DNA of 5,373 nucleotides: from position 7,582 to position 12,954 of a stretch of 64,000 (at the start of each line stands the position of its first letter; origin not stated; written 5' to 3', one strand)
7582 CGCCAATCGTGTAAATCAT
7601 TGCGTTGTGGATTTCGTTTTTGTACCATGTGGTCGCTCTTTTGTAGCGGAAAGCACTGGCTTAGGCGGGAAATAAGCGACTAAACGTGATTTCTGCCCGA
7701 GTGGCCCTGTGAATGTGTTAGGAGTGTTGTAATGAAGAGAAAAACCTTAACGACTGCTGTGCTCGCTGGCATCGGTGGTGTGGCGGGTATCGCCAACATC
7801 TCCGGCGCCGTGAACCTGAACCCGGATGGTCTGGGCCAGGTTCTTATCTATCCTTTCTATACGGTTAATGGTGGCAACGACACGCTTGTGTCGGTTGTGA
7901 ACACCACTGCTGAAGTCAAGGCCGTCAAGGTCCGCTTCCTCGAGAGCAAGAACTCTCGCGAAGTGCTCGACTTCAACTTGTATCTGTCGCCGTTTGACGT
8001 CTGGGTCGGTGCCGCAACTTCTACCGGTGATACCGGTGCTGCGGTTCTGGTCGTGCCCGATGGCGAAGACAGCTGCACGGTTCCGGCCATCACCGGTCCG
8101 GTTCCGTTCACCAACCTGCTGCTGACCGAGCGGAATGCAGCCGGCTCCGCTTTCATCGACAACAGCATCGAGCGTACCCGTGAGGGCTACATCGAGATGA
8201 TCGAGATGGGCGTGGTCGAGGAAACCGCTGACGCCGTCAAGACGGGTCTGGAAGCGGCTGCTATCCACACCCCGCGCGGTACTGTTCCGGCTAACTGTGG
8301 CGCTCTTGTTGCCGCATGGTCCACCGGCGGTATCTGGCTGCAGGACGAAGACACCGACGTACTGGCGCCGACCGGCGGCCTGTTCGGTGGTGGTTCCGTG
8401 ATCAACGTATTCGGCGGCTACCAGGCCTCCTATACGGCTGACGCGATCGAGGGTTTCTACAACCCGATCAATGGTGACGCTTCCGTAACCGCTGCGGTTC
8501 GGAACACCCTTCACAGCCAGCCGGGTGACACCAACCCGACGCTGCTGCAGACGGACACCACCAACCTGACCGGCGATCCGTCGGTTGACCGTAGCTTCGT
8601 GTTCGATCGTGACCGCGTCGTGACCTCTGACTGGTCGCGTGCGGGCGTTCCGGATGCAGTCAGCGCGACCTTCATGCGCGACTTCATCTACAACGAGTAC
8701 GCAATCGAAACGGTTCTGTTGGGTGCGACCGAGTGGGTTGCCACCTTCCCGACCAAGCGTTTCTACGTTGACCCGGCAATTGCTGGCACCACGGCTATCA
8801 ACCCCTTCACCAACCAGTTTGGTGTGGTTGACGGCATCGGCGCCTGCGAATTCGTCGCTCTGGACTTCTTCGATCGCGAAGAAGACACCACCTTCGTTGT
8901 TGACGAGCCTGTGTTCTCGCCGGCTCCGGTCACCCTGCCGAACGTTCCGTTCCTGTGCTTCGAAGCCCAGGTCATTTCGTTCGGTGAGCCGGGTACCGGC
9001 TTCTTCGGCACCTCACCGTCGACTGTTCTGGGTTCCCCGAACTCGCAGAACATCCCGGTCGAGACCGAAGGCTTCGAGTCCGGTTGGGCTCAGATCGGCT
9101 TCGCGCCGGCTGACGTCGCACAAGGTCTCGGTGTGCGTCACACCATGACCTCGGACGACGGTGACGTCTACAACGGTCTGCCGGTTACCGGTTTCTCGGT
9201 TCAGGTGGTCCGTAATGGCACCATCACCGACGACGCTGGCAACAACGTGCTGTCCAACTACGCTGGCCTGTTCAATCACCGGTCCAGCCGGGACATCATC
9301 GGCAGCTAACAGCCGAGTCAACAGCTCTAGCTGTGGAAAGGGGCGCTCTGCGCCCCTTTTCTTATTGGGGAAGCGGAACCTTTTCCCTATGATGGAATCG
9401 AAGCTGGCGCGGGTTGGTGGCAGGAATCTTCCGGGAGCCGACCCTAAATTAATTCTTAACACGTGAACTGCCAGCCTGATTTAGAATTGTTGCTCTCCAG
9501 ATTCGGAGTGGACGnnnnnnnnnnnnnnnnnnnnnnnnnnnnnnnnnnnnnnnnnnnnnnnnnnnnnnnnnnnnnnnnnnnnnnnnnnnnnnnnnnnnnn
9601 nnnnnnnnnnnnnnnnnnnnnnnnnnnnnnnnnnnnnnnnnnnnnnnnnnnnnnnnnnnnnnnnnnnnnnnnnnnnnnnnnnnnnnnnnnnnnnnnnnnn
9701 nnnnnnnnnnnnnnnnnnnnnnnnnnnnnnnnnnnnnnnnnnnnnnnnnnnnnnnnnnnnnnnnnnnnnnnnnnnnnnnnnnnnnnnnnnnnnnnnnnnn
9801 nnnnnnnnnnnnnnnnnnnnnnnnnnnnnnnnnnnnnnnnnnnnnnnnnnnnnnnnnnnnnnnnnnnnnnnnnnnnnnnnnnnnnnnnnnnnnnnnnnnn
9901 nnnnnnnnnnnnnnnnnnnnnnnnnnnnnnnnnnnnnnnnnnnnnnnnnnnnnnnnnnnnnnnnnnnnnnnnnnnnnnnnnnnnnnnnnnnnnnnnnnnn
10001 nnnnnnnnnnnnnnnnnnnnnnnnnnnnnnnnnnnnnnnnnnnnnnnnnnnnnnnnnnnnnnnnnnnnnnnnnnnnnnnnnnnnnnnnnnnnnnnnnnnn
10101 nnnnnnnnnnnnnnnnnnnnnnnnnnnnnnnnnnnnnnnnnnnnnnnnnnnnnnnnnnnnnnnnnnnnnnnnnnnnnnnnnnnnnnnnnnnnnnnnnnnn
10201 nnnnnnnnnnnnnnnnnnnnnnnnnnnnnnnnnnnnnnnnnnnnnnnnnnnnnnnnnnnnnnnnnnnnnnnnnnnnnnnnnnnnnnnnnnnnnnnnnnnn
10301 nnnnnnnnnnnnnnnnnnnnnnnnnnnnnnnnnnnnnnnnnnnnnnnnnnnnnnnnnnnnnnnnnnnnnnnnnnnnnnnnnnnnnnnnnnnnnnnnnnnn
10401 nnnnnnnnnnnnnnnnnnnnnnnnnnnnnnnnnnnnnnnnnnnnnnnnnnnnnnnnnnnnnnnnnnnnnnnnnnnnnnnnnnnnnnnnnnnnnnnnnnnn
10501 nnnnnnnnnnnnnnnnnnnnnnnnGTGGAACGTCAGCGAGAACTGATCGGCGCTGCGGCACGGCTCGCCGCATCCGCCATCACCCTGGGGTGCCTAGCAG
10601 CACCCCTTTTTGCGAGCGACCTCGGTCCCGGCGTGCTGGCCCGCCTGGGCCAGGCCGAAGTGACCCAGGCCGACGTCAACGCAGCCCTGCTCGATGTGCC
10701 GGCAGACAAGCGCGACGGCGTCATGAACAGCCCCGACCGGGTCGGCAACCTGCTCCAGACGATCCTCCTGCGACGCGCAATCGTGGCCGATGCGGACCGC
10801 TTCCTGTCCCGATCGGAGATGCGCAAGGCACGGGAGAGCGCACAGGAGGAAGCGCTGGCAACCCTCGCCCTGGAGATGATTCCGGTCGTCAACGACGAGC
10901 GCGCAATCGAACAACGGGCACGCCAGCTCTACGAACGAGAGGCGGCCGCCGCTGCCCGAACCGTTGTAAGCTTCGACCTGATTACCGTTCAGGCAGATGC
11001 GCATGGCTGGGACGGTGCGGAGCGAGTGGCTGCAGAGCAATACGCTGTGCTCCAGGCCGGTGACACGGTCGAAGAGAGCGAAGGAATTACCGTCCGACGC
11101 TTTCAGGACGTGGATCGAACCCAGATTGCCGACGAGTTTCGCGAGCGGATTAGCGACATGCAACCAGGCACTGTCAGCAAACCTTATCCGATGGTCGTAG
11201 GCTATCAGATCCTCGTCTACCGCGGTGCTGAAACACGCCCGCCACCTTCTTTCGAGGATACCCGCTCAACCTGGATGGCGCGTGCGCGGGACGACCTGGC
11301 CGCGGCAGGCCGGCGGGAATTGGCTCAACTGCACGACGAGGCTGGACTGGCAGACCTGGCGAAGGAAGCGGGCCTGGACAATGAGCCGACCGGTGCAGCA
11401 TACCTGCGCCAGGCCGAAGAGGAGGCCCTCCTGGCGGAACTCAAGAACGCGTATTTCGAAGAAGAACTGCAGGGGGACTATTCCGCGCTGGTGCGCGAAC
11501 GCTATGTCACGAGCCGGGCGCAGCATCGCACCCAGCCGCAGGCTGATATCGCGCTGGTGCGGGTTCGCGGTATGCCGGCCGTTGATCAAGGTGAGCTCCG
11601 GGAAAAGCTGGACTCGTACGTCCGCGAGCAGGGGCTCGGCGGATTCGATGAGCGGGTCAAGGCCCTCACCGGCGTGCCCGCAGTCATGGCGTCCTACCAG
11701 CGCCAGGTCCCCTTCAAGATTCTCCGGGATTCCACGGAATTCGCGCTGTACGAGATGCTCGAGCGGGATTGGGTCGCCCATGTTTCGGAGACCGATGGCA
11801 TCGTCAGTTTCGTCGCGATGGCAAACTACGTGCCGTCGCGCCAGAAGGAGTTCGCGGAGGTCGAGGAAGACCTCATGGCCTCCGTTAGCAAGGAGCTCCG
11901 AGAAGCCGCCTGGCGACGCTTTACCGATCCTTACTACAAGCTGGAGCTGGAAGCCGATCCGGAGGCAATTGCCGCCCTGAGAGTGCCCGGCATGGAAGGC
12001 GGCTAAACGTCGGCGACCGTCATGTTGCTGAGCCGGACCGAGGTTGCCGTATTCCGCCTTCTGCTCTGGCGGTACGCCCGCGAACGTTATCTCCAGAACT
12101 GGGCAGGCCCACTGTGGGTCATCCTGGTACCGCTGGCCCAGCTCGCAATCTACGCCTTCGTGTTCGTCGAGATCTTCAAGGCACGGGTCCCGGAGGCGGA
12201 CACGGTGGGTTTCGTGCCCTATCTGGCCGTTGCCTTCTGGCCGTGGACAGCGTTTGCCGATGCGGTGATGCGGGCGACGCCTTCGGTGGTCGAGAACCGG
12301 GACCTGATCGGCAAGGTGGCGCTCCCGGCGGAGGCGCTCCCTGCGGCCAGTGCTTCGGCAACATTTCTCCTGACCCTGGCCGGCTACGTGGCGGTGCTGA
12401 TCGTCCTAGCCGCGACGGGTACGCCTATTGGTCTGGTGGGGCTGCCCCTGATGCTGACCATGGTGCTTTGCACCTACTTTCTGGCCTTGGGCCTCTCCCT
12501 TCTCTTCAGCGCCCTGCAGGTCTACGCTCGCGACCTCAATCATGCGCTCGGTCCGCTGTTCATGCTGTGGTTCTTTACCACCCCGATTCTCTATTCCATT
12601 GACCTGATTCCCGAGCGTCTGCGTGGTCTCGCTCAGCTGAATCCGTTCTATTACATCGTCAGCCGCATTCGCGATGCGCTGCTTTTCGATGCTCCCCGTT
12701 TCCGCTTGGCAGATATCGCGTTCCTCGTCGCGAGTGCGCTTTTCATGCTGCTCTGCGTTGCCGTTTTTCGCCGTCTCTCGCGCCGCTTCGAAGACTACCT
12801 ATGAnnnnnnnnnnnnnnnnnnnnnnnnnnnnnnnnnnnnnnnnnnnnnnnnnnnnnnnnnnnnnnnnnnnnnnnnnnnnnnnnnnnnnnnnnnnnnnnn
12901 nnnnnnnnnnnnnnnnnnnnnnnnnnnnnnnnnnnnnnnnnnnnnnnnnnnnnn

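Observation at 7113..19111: System-level hypothesis: T2SS, abundant secreted proteins, a dedicated chaperone and a glycan ABC exporter form one co-oriented cell-surface module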

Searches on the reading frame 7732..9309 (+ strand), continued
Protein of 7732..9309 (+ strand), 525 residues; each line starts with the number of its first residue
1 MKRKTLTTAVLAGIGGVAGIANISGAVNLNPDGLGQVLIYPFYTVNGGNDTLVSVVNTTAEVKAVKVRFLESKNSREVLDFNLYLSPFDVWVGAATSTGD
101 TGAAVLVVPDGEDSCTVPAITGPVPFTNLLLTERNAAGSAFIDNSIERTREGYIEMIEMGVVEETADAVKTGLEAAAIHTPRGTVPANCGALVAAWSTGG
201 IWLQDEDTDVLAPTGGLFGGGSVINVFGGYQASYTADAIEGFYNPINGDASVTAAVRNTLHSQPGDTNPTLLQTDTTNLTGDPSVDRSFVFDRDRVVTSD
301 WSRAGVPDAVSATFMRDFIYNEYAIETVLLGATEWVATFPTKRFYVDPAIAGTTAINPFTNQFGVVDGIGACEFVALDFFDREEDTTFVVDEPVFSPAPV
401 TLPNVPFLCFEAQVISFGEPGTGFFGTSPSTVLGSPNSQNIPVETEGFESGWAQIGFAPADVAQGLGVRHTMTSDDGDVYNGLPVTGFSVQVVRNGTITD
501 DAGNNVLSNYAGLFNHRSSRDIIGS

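Call 69: search_protein_families(library=pfam, proteins=[L004:14996-16180:+, L001:15180-16286:+], max_evalue=10)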
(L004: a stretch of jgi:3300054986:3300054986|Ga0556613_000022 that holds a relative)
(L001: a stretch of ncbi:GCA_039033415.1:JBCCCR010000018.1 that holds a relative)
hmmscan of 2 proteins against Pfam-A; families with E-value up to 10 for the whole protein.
L004:14996-16180:+ (394 aa): 15 families
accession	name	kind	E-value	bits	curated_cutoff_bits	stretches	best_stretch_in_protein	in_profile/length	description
PF00005.33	ABC_tran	-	3.5e-20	73.4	25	1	45-176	1-135/137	ABC transporter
PF14524.12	Wzt_C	-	5.4e-08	33.4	30.4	1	270-364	15-110/143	Wzt C-terminal domain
PF13555.12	AAA_29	-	0.00017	21.7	27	1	51-83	18-50/61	P-loop containing region of AAA domain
PF13304.12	AAA_21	-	0.0026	18.3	27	1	59-76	3-20/304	AAA domain, putative AbiEii toxin, Type IV TA system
PF03193.22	RsgA_GTPase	-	0.0081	16.4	30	1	55-91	106-142/174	RsgA GTPase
PF13401.12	AAA_22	-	0.009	16.8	27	1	55-79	5-29/130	AAA domain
PF13476.12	AAA_23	-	0.011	16.9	27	1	59-82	23-46/201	AAA domain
PF03308.22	MeaB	-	0.03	13.8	23.1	1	39-88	17-66/273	Methylmalonyl Co-A mutase-associated GTPase MeaB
PF13191.12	AAA_16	-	0.037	15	32.6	1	52-82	19-51/167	AAA ATPase domain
PF24169.1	Fn3-I_PB4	-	0.071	14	27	1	198-242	8-52/88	Straight fiber protein PB4 first Fn3-like domain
PF13175.12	AAA_15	-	0.11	12.5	32.1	1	59-79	27-47/374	AAA ATPase domain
PF25199.1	nSTAND_NTPase5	-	0.12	12.7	34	1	51-79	37-65/145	Novel STAND NTPase 5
PF01926.29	MMR_HSR1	-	0.13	12.8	21.9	1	58-79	2-23/113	50S ribosome-binding GTPase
PF01935.23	DUF87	-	0.25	11.9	23.2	1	48-76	16-44/220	Helicase HerA, central domain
PF00350.29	Dynamin_N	-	0.4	11.1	27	1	58-78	1-21/168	Dynamin family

L001:15180-16286:+ (368 aa): 11 families
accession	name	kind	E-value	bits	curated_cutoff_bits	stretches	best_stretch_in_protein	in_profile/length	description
PF00005.33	ABC_tran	-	7.3e-22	78.9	25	1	36-167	1-135/137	ABC transporter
PF13555.12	AAA_29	-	0.00018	21.7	27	1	41-74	17-50/61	P-loop containing region of AAA domain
PF13304.12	AAA_21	-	0.0041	17.7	27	1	50-72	3-25/304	AAA domain, putative AbiEii toxin, Type IV TA system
PF13476.12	AAA_23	-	0.01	16.9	27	1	49-67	22-40/201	AAA domain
PF24169.1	Fn3-I_PB4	-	0.015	16.1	27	1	188-235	7-54/88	Straight fiber protein PB4 first Fn3-like domain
PF13191.12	AAA_16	-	0.034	15.1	32.6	1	43-84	19-52/167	AAA ATPase domain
PF25199.1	nSTAND_NTPase5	-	0.035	14.4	34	1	42-70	37-65/145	Novel STAND NTPase 5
PF00006.31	ATP-synt_ab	-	0.099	12.7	29.5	1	39-68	7-36/213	ATP synthase alpha/beta family, nucleotide-binding domain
PF03193.22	RsgA_GTPase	-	0.12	12.7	30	1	45-77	105-137/174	RsgA GTPase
PF01935.23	DUF87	-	0.16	12.5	23.2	1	47-70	24-48/220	Helicase HerA, central domain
PF05729.18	NACHT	-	0.16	12.2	26.7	1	49-68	3-22/167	NACHT domain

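Call 92: search_protein_families(library=pfam, proteins=[L060:12199-13323:+, L060:14244-15407:+, L060:15319-16794:+, L060:17064-17858:+, L060:17833-19236:+, L060:18968-20548:+, L045:8947-9876:-, L045:12156-13544:+, L045:14586-16379:+, L045:6423-7631:-], max_evalue=0.00001)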
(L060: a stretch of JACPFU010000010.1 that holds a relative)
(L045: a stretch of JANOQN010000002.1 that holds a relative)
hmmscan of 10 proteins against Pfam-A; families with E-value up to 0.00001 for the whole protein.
L060:12199-13323:+ (374 aa): 0 families

L060:14244-15407:+ (387 aa): 1 family
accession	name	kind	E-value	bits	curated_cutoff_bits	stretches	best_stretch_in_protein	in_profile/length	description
PF01053.26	Cys_Met_Meta_PP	-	5.9e-152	506.1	27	1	12-386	2-380/381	Cys/Met metabolism PLP-dependent enzyme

L060:15319-16794:+ (491 aa): 0 families

L060:17064-17858:+ (264 aa): 0 families

L060:17833-19236:+ (467 aa): 0 families

L060:18968-20548:+ (526 aa): 2 families
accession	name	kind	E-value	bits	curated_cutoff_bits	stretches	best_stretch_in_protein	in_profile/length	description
PF01769.21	MgtE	-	1e-27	97.3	27.6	1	391-519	1-124/125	Divalent cation transporter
PF00571.33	CBS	-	1.2e-14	54.8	24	1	208-265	1-54/57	CBS domain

L045:8947-9876:- (309 aa): 1 family
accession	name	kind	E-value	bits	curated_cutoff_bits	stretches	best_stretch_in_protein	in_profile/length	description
PF00072.30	Response_reg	-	1.8e-22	80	30.2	1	163-274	1-110/111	Response regulator receiver domain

L045:12156-13544:+ (462 aa): 6 families
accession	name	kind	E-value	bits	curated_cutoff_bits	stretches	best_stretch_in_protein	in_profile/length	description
PF00132.30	Hexapep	-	3.5e-21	74.4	27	1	401-434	2-35/36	Bacterial transferase hexapeptide (six repeats)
PF12804.13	NTP_transf_3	-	4e-20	73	27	1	14-130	2-115/160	MobA-like NTP transferase domain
PF00483.29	NTP_transferase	-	3.4e-09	37.1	21.2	1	14-234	3-233/245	Nucleotidyl transferase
PF25084.1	LbH_EIF2B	-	1.7e-08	34.8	54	0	275-354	25-103/105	EIF2B subunit epsilon LbH domain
PF14602.12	Hexapep_2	-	6.4e-08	32.6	27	1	401-434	2-33/34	Hexapeptide repeat of succinyl-transferase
PF01128.25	IspD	-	1.5e-07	31.9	27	1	12-128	2-119/221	2-C-methyl-D-erythritol 4-phosphate cytidylyltransferase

L045:14586-16379:+ (597 aa): 3 families
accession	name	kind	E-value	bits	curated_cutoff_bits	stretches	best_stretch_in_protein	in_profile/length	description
PF01103.29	Omp85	-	3.1e-30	106.2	24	1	319-585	5-311/325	Omp85 superfamily domain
PF07244.20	POTRA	-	1.6e-12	48.4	21.3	0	215-273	1-64/79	Surface antigen variable number repeat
PF17243.7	POTRA_TamA_1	-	6.7e-10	39.4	26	1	47-124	2-73/74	POTRA domain TamA domain 1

L045:6423-7631:- (402 aa): 1 family
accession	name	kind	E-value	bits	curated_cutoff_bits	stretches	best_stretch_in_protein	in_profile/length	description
PF09712.15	PHA_synth_III_E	-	6.6e-53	180.4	25.7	1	27-312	7-308/311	Poly(R)-hydroxyalkanoic acid synthase subunit (PHA_synth_III_E)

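Call 93: search_protein_representatives(alignment_id=A1)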
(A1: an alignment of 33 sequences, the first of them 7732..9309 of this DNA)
Query: 33 sequences, 503 profile positions. Proteins with E-value up to 0.001 (for the whole library): 4402; up to 1e-10: 3478; up to 1e-30: 2106. The best 150 are listed.
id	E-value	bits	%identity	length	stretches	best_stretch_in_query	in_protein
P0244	8.2e-215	730.9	-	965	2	22-500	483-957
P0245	2.5e-208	709.5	-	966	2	26-500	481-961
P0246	2.7e-198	676.4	-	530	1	1-501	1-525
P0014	3.8e-198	675.9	-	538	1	1-500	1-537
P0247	1.7e-195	667.2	-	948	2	28-501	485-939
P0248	2.0e-195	667.0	-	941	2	25-501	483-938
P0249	1.8e-192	657.2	-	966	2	20-497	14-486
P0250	7.3e-191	651.9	-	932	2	27-500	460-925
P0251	1.8e-190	650.6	-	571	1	1-499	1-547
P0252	8.3e-190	648.4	-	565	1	1-500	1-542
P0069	1.8e-185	634.1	-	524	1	1-500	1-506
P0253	1.8e-184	630.8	-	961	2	24-500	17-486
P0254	1.2e-182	624.9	-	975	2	20-500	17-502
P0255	3.6e-182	623.3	-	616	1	1-502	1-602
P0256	7.4e-182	622.2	-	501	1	1-502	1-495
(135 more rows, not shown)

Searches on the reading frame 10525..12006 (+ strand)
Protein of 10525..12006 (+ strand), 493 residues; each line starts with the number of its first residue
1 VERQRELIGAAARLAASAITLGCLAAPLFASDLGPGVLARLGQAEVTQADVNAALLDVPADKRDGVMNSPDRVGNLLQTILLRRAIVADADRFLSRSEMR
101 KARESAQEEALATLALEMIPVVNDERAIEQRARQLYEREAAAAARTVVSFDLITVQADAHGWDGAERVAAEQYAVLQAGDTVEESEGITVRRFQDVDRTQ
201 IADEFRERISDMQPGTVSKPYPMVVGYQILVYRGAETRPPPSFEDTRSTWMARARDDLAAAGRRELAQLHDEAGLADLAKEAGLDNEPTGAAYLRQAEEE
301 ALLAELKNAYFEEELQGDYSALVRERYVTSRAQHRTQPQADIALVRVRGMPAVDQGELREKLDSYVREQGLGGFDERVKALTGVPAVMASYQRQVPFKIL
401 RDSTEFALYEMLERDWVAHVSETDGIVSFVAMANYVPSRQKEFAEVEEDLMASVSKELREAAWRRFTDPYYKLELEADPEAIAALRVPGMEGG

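Call 3: search_protein_families(library=pfam, proteins=[window:10525-12006:+], max_evalue=0.01)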
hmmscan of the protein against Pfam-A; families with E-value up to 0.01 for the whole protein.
window:10525-12006:+ (493 aa): 2 families
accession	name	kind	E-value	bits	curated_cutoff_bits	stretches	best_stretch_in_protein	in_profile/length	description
PF13145.12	Rotamase_2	-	0.00044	21.5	27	1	172-247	39-120/121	PPIC-type PPIASE domain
PF00639.27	Rotamase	-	0.0084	17.5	21.7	0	194-230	57-93/97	PPIC-type PPIASE domain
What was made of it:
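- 10525..12006 (+): Periplasmic parvulin-type PPIase/chaperone-like protein (493 aa, N-terminal signal/anchor). Rotamase_2 at 21.5 bits, below the cut-off of 27 (call 3).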

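Call 8: search_protein_families(library=ncbifam, proteins=[window:10525-12006:+], max_evalue=0.01)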
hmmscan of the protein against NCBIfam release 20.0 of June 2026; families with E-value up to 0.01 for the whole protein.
window:10525-12006:+ (493 aa): 0 families

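Call 45: search_protein_families(library=pfam, alignment_id=A2, max_evalue=0.001)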
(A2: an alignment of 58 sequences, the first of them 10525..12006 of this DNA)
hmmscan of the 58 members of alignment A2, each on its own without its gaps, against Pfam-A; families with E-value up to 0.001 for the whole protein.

A. member 1, window:10525-12006:+ (493 aa): 1 family
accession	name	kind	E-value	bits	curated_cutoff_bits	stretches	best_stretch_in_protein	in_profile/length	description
PF13145.12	Rotamase_2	-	0.00044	21.5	27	1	172-247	39-120/121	PPIC-type PPIASE domain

B. families by the number of members that match (of 58 scanned): 7 families
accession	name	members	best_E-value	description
PF13145.12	Rotamase_2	55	4.7e-20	PPIC-type PPIASE domain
PF00639.27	Rotamase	52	4e-25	PPIC-type PPIASE domain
PF13616.12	Rotamase_3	52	4.6e-25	PPIC-type PPIASE domain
PF14524.12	Wzt_C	2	7e-34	Wzt C-terminal domain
PF00005.33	ABC_tran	2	2.4e-21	ABC transporter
PF13555.12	AAA_29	2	0.00026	P-loop containing region of AAA domain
PF13304.12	AAA_21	1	0.00036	AAA domain, putative AbiEii toxin, Type IV TA system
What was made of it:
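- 10525..12006 (+): The positional orthologs hit Rotamase families in 55/58 loci, best E 4e-25 (call 45).
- On Parvulin-type periplasmic PPIase/chaperone (SurA/PpiD/PrsA-like): Positional orthologs hit in 55/58 loci, best E 4e-25 (call 45).
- Checked: Its positional orthologs hit strongly in 55/58 loci (call 45).
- PPIase in 55/58 loci (call 45).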

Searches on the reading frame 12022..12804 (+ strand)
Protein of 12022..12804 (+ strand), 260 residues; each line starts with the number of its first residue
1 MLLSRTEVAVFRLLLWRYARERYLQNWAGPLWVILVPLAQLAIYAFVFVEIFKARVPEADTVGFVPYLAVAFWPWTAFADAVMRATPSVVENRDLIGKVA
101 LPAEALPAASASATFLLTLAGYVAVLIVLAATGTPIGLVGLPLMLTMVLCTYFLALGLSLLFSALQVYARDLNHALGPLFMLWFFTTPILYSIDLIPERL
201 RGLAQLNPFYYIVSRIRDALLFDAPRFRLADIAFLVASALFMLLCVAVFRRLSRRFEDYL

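Call 3: search_protein_families(library=pfam, proteins=[window:12022-12804:+], max_evalue=0.01)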
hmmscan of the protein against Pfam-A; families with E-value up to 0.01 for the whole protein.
window:12022-12804:+ (260 aa): 2 families
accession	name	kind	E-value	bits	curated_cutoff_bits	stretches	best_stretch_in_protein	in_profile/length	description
PF01061.29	ABC2_membrane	-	1.7e-15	57.6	26.9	1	11-220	3-210/211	ABC-2 type transporter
PF12698.13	ABC2_membrane_3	-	0.00052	19.6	31.6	1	114-244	217-343/347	ABC-2 family transporter protein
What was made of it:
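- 12022..12804 (+): wzm ABC-2 permease. PF01061, 57.6 bits (call 3).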

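Call 8: search_protein_families(library=ncbifam, proteins=[window:12022-12804:+], max_evalue=0.01)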
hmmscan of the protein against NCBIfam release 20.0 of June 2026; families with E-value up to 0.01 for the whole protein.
window:12022-12804:+ (260 aa): 3 families
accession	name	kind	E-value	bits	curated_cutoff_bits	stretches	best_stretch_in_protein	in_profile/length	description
NF050109.1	galactan_ABC_perm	equivalog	1.2e-12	48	380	1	11-251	24-263/272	galactan export ABC transporter permease subunit Wzm/RfbD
NF050053.1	CapPschTportKpsM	equivalog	8.5e-06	25.9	300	1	11-244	5-241/257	capsule polysaccharide transporter KpsM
NF011648.0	PRK15066.1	subfamily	0.00023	20.8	225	1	34-249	29-249/257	ABC transporter permease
